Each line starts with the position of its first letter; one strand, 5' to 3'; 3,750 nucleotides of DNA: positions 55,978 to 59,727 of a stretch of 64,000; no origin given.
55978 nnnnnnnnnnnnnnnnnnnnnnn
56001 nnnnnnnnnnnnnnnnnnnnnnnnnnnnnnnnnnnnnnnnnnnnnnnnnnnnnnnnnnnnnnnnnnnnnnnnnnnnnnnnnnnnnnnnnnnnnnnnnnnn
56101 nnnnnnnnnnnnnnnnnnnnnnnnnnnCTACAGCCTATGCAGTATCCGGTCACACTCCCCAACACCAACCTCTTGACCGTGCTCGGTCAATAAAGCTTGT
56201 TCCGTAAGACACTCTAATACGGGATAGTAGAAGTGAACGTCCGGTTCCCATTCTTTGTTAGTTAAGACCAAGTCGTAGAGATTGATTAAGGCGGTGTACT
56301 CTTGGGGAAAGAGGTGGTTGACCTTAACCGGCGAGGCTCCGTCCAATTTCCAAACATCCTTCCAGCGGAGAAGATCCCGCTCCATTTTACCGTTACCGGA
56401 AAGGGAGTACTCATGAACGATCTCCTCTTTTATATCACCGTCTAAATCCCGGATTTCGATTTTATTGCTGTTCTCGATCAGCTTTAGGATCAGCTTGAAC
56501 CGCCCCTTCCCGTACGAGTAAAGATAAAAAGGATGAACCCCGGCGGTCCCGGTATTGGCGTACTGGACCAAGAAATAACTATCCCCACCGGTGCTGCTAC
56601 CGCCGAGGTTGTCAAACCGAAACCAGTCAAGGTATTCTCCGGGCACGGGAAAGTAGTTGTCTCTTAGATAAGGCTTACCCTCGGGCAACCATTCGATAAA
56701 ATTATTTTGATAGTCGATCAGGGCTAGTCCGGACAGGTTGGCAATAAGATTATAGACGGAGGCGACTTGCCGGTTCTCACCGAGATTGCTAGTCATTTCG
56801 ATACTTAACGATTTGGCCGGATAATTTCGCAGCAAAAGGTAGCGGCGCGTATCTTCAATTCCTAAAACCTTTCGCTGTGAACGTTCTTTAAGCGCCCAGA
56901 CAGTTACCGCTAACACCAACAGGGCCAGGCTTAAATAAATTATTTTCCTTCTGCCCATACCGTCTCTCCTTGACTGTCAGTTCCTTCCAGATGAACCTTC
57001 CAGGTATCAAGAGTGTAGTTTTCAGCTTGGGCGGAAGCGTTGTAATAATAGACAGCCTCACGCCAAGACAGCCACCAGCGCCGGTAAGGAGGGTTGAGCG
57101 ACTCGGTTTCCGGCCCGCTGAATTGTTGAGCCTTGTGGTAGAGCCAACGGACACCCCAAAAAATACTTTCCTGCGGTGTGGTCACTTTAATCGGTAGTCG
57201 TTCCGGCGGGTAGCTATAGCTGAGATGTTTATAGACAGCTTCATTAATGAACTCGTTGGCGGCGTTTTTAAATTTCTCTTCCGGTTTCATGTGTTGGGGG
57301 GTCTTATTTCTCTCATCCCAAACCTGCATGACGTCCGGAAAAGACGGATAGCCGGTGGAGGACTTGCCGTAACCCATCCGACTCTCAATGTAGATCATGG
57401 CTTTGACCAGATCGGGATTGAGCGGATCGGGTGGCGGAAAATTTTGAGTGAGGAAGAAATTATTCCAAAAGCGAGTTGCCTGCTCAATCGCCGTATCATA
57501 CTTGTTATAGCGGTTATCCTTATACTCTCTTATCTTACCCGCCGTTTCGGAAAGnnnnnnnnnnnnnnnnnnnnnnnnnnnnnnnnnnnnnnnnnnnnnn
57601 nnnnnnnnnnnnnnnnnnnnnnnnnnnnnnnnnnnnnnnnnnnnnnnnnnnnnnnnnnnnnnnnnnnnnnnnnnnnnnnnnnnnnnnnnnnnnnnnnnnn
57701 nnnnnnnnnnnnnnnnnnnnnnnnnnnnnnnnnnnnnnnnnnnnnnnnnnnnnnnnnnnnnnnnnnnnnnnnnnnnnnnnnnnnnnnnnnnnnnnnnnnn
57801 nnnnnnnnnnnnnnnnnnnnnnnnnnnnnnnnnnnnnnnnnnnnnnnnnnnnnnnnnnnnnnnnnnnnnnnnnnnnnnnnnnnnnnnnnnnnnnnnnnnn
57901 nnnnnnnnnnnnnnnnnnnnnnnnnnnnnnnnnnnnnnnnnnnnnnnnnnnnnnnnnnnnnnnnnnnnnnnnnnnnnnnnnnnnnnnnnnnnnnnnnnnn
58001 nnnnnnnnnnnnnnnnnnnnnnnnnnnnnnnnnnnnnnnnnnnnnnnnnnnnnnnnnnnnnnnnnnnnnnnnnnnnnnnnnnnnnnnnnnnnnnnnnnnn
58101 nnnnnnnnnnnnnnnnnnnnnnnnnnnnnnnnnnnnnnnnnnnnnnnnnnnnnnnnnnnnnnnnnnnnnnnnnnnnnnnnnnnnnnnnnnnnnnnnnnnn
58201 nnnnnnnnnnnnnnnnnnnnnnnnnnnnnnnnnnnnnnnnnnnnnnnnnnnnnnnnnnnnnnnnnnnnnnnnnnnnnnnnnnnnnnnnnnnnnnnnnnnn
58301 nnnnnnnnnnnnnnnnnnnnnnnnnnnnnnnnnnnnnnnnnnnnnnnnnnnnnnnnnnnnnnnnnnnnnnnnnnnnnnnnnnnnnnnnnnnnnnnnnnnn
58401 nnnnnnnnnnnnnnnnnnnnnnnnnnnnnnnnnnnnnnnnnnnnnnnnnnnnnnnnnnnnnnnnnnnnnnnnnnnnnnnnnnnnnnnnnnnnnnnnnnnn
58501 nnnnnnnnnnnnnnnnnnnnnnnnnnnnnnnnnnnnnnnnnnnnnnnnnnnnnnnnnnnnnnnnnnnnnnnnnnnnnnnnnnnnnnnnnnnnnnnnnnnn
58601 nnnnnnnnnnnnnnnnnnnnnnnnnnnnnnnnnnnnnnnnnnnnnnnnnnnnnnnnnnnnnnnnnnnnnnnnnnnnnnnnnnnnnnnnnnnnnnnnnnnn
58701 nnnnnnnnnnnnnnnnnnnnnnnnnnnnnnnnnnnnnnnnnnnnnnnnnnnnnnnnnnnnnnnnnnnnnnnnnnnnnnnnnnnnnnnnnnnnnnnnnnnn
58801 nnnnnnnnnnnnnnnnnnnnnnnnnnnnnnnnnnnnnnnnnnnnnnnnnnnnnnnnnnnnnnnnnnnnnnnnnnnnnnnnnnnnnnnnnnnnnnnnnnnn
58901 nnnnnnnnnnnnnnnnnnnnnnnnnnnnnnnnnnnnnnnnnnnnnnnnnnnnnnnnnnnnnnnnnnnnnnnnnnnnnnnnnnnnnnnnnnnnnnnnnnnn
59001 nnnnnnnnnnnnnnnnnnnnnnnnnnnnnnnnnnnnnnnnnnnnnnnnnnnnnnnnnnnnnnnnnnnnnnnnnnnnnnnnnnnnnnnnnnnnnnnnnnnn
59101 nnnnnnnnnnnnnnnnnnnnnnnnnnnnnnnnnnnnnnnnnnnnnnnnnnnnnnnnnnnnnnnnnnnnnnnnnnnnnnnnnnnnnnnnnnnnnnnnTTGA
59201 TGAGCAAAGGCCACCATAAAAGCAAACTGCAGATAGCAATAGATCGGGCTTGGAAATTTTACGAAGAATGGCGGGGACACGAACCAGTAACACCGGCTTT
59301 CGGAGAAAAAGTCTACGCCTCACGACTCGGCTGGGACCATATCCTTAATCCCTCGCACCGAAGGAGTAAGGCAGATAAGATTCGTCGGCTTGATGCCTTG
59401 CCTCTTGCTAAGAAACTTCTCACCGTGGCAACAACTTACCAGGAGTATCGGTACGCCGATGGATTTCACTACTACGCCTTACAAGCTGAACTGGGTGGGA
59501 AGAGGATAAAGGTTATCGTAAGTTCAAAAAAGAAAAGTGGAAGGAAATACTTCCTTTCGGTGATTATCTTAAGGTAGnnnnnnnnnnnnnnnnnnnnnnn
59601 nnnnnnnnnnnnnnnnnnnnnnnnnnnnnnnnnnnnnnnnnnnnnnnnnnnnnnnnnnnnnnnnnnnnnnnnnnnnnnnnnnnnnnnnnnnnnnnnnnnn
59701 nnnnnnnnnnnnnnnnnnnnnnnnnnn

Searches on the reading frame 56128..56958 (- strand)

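Call 5: search_protein_families(library=pfam, proteins=[window:56128-56958:-], max_evalue=1)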
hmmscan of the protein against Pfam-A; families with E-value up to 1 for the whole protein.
window:56128-56958:- (276 aa): 1 family
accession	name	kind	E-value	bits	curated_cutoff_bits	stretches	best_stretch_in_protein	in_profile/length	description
PF05154.21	TM2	-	0.71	10.6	27.9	1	137-158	16-37/51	TM2 domain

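Call 28: search_protein_families(library=phrogs, proteins=[window:56128-56958:-], max_evalue=0.1)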
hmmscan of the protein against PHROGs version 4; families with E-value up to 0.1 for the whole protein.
window:56128-56958:- (276 aa): 0 families

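Call 29: search_protein_families(library=ncbifam, proteins=[window:56128-56958:-], max_evalue=0.1)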
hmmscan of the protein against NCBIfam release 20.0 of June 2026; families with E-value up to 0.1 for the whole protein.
window:56128-56958:- (276 aa): 0 families

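Call 81: search_protein_families(library=padloc, proteins=[window:56128-56958:-], max_evalue=0.01)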
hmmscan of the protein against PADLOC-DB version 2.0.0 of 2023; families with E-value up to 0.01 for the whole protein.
window:56128-56958:- (276 aa): 0 families

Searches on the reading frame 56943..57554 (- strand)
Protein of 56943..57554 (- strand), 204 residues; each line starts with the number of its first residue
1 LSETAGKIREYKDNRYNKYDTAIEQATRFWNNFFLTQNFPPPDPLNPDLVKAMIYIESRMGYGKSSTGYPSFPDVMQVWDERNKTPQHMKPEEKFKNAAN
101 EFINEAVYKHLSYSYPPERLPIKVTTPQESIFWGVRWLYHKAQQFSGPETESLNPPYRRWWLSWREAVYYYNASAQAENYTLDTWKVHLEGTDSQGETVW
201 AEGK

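Call 11: find_homologous_proteins(query=window:56943-57554:-, max_evalue=0.001)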
Query window:56943-57554:- (204 aa): 5 proteins with E <= 0.001 among 21 candidates.
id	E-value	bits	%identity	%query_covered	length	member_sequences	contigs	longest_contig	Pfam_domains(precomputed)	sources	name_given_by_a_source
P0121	1.5e-53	200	58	70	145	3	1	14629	-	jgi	jgi:hypothetical protein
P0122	2.2e-40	157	45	94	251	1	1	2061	-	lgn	-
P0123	2.1e-38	150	45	91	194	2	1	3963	-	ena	-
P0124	1.3e-35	141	43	91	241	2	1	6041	-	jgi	-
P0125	1.6e-19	89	49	45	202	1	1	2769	-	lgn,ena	-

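Call 33: search_solved_structures(query=A4, max_evalue=10, show_alignments=2)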
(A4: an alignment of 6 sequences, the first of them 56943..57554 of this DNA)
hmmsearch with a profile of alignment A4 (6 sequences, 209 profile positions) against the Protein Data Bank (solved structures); distinct sequences matched with E-value up to 10: 1.
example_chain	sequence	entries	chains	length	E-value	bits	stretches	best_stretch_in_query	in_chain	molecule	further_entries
4zg8_A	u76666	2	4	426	1.2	12.1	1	90-170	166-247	Endoglucanase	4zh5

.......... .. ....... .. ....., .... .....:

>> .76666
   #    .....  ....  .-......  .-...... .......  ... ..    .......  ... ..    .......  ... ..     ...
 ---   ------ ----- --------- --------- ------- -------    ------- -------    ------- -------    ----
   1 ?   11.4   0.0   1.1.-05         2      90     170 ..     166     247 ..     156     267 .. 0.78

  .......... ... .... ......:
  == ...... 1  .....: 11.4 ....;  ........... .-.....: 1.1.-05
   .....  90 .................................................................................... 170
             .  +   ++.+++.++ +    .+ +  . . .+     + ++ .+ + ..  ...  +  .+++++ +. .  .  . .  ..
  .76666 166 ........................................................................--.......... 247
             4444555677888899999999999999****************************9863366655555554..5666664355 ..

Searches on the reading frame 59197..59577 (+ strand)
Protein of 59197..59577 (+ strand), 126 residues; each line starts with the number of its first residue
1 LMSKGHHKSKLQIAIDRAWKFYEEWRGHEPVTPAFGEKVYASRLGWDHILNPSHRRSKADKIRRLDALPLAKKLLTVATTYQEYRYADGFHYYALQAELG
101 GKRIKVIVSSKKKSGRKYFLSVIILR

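Call 102: search_protein_families(library=pfam, max_evalue=0.001, proteins=[window:59197-59577:+])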
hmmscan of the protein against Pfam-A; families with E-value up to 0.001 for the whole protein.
window:59197-59577:+ (126 aa): 1 family
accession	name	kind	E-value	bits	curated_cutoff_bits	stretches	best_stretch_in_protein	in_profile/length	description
PF18798.6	LPD3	-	0.00079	20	27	0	21-118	13-113/114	Large polyvalent protein-associated domain 3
